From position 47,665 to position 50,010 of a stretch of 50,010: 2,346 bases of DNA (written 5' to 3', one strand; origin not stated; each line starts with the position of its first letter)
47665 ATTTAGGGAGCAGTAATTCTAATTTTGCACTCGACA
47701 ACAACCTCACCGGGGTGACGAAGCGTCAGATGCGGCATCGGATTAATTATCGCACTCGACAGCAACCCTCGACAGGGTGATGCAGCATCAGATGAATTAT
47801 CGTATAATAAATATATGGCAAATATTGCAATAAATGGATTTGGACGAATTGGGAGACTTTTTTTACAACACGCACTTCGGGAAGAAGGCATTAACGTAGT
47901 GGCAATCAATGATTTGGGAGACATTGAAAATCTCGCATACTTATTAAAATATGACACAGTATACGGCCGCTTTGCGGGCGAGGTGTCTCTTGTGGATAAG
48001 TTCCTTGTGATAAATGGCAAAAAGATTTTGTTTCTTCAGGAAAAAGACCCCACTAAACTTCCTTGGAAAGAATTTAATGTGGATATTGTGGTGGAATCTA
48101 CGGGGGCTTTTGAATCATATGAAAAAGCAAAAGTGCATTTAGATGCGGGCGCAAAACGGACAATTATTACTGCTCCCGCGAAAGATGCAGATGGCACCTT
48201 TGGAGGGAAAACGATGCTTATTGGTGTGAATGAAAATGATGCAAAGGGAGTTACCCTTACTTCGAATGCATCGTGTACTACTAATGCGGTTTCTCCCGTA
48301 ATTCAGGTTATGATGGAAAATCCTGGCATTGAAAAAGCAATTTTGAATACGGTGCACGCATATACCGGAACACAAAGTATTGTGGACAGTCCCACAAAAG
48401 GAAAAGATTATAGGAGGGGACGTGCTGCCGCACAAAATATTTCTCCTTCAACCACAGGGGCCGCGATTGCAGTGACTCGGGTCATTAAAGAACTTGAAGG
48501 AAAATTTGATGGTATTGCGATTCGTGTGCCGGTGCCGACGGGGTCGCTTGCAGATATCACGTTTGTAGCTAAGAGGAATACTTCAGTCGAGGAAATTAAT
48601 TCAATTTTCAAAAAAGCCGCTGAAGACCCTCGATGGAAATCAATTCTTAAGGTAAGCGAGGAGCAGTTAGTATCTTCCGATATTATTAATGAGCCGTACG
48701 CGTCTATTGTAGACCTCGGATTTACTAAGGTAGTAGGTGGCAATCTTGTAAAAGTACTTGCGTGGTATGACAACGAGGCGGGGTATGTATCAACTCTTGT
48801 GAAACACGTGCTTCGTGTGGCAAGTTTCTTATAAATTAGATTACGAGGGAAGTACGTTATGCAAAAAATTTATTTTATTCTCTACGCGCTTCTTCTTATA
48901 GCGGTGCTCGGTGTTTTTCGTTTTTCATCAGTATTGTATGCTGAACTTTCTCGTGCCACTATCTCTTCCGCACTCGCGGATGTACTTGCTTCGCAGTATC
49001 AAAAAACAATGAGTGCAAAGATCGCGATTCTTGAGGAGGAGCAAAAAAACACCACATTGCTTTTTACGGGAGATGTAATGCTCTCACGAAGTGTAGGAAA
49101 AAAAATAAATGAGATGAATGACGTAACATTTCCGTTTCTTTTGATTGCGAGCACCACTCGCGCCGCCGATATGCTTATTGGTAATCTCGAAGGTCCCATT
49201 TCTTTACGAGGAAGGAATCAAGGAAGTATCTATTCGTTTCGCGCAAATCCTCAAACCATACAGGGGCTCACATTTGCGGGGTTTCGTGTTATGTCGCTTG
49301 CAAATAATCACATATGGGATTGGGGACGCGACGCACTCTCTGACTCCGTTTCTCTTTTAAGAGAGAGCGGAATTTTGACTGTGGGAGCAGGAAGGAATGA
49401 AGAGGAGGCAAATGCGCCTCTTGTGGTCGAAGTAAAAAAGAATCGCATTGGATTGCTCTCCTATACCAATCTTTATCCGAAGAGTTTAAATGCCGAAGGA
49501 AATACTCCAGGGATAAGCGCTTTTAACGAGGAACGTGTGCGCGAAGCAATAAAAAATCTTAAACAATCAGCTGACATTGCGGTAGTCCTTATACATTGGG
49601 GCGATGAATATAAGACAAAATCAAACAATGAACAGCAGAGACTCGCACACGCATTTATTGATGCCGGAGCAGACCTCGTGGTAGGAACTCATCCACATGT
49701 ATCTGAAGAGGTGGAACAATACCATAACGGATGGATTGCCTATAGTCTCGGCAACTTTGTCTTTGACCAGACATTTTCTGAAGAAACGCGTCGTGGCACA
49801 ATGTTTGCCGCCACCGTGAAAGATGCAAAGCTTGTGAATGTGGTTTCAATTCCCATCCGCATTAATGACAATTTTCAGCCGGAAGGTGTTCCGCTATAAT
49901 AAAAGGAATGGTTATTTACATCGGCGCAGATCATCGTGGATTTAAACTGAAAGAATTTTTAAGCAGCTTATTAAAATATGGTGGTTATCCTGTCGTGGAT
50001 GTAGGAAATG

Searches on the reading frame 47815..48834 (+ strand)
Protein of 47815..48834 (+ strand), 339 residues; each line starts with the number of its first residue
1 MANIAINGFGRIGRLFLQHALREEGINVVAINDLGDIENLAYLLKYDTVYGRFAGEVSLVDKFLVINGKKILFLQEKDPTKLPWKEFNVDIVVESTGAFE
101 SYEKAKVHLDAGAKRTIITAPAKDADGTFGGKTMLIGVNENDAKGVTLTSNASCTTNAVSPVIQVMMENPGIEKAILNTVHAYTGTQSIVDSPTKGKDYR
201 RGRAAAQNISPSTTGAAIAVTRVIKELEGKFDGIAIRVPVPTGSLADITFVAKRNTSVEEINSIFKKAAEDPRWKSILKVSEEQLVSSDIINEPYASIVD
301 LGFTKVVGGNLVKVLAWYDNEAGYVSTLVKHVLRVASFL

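Call 11: search_protein_families(library=phrogs, proteins=[window:47815-48834:+], max_evalue=0.001)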
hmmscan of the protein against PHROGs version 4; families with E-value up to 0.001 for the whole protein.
window:47815-48834:+ (339 aa): 1 family
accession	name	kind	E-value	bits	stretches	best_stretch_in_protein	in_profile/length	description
phrog_21942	-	unknown function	1.9e-100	337.3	1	1-332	1-336/344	-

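Call 13: search_protein_families(library=pfam, proteins=[window:47815-48834:+], max_evalue=0.01)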
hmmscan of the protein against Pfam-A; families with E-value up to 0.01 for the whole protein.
window:47815-48834:+ (339 aa): 2 families
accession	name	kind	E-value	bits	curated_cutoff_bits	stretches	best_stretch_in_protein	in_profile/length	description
PF02800.25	Gp_dh_C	-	4.4e-53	179.5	24.4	1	160-318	2-158/158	Glyceraldehyde 3-phosphate dehydrogenase, C-terminal domain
PF00044.30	Gp_dh_N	-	1.7e-38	131.4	31.7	1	3-101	2-100/101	Glyceraldehyde 3-phosphate dehydrogenase, NAD binding domain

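Call 48: search_solved_structures(query=window:47815-48834:+, max_evalue=1e-30, show_alignments=3)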
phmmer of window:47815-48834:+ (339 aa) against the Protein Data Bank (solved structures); distinct sequences matched with E-value up to 1e-30: 140 (the best 60 are shown).
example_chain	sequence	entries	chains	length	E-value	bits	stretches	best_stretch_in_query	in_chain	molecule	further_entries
1hdg_O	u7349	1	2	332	4.2e-98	331.7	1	2-329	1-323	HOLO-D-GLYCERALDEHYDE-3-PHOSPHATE DEHYDROGENASE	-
1vc2_A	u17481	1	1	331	7.5e-96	324.3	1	4-329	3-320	Glyceraldehyde 3-Phosphate Dehydrogenase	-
1cer_O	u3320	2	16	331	5.8e-95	321.3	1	4-329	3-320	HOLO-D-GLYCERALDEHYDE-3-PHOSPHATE DEHYDROGENASE | Glyceraldehyde-3-phosphate dehydrogenase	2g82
8wwz_A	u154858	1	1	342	9.7e-92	310.8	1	3-336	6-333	Glyceraldehyde-3-phosphate dehydrogenase 2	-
2ep7_A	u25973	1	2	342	3.4e-91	309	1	3-330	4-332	Glyceraldehyde-3-phosphate dehydrogenase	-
4dib_A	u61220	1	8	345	1.8e-89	303.3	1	1-333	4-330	Glyceraldehyde 3-phosphate dehydrogenase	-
8oha_A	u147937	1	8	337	1.9e-88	299.9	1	1-329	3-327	Glyceraldehyde-3-phosphate dehydrogenase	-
8hro_A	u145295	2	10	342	2.9e-88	299.3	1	3-337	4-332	Glyceraldehyde-3-phosphate dehydrogenase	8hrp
1gd1_O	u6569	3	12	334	3e-88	299.3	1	3-333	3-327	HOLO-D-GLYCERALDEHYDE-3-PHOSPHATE DEHYDROGENASE | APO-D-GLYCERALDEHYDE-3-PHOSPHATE DEHYDROGENASE | Glyceraldehyde-3-phosphate dehydrogenase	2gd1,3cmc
3k73_Q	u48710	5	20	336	7.2e-88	298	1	3-334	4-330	Glyceraldehyde-3-phosphate dehydrogenase 1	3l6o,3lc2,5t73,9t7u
3lvf_P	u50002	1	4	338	7.4e-88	298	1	3-334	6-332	Glyceraldehyde-3-phosphate dehydrogenase 1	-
3lc7_O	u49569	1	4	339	7.5e-88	298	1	3-334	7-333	Glyceraldehyde-3-phosphate dehydrogenase 1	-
3vaz_P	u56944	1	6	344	7.9e-88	297.9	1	3-334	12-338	Glyceraldehyde-3-phosphate dehydrogenase 1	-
8hrr_A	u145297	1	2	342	1.2e-87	297.3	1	3-337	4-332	Glyceraldehyde-3-phosphate dehydrogenase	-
8hrq_A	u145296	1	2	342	2e-87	296.5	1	3-337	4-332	Glyceraldehyde-3-phosphate dehydrogenase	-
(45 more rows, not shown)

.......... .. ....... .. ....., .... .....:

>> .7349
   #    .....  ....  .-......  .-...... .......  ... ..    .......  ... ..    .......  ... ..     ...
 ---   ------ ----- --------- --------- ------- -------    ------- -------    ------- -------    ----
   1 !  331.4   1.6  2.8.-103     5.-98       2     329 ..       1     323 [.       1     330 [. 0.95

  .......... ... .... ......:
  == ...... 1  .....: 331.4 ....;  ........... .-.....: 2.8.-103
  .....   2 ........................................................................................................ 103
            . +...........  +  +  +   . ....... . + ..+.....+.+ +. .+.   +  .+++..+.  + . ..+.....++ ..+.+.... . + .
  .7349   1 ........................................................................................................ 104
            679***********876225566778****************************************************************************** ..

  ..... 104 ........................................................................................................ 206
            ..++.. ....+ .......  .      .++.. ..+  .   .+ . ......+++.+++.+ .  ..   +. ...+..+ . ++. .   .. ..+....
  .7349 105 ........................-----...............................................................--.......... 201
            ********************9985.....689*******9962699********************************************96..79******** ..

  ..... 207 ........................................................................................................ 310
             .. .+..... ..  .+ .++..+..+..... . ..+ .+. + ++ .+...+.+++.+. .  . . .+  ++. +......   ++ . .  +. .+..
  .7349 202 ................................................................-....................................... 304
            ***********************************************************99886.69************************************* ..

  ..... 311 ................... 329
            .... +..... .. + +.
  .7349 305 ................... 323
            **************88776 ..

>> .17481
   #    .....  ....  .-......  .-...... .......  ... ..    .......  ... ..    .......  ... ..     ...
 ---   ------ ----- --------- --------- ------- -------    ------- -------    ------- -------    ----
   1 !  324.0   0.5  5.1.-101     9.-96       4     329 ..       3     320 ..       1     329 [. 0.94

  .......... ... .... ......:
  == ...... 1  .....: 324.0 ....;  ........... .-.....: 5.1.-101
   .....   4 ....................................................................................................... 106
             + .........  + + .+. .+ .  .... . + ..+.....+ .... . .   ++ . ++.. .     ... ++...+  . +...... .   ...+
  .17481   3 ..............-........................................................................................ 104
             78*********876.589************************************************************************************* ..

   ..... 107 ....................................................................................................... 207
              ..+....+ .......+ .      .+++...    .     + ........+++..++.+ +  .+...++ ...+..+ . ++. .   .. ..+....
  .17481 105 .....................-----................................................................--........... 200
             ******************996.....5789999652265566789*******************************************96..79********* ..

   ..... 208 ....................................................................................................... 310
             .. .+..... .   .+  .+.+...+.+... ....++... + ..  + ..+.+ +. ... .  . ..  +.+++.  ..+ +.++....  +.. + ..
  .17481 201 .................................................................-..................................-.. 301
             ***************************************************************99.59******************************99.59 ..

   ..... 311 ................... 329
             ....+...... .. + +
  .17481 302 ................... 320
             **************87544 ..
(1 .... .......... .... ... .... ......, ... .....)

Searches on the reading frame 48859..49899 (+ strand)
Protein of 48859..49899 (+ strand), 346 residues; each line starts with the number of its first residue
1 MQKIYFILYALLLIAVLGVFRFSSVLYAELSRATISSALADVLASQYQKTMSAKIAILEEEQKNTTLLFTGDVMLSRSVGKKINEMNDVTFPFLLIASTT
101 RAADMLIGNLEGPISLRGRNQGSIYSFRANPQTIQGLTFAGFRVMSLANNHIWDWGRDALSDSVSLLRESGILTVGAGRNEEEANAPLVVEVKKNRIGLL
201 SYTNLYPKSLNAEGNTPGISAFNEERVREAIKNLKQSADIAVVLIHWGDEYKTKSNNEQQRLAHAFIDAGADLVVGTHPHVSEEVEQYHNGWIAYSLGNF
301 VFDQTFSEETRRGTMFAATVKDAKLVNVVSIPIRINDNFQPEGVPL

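Call 11: search_protein_families(library=phrogs, proteins=[window:48859-49899:+], max_evalue=0.001)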
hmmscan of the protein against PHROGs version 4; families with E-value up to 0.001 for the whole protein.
window:48859-49899:+ (346 aa): 1 family
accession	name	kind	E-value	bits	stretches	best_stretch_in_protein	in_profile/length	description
phrog_23677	-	unknown function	1.1e-18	68.6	1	131-311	101-287/379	-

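Call 13: search_protein_families(library=pfam, proteins=[window:48859-49899:+], max_evalue=0.01)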
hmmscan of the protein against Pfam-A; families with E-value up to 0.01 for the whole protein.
window:48859-49899:+ (346 aa): 1 family
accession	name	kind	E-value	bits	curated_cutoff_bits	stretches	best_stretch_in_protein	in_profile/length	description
PF09587.15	PGA_cap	-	8.5e-75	252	27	1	66-304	1-255/255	Bacterial capsule synthesis protein PGA_cap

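Call 79: find_encoding_contigs(protein=window:48859-49899:+, flank=10000, max_places=1)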
Protein window:48859-49899:+ (346 aa): 5 contigs read that carry it; 1 place shown.
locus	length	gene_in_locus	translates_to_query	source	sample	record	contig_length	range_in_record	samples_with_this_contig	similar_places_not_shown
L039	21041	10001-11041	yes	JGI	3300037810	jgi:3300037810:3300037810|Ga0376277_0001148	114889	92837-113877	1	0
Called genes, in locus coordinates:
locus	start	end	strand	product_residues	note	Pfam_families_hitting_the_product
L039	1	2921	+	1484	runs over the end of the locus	PF00932:LTD (weak), PF00801:PKD, PF18911:PKD_4, PF00932:LTD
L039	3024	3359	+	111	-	-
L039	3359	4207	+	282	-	-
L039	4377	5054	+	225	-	PF00149:Metallophos, PF12850:Metallophos_2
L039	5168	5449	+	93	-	-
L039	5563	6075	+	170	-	-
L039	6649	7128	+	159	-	PF00588:SpoU_methylase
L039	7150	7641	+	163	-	PF02643:DUF192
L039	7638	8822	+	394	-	PF07690:MFS_1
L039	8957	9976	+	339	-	PF00044:Gp_dh_N, PF02800:Gp_dh_C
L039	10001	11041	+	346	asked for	PF09587:PGA_cap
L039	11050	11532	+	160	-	PF02502:LacAB_rpiB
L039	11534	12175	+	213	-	PF00834:Ribul_P_3_epim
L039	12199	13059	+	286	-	PF13292:DXP_synthase_N, PF00456:Transketolase_N, PF00676:E1_dh (weak)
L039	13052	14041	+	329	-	PF02779:Transket_pyr, PF02780:Transketolase_C, PF22613:Transketolase_C_1 (weak)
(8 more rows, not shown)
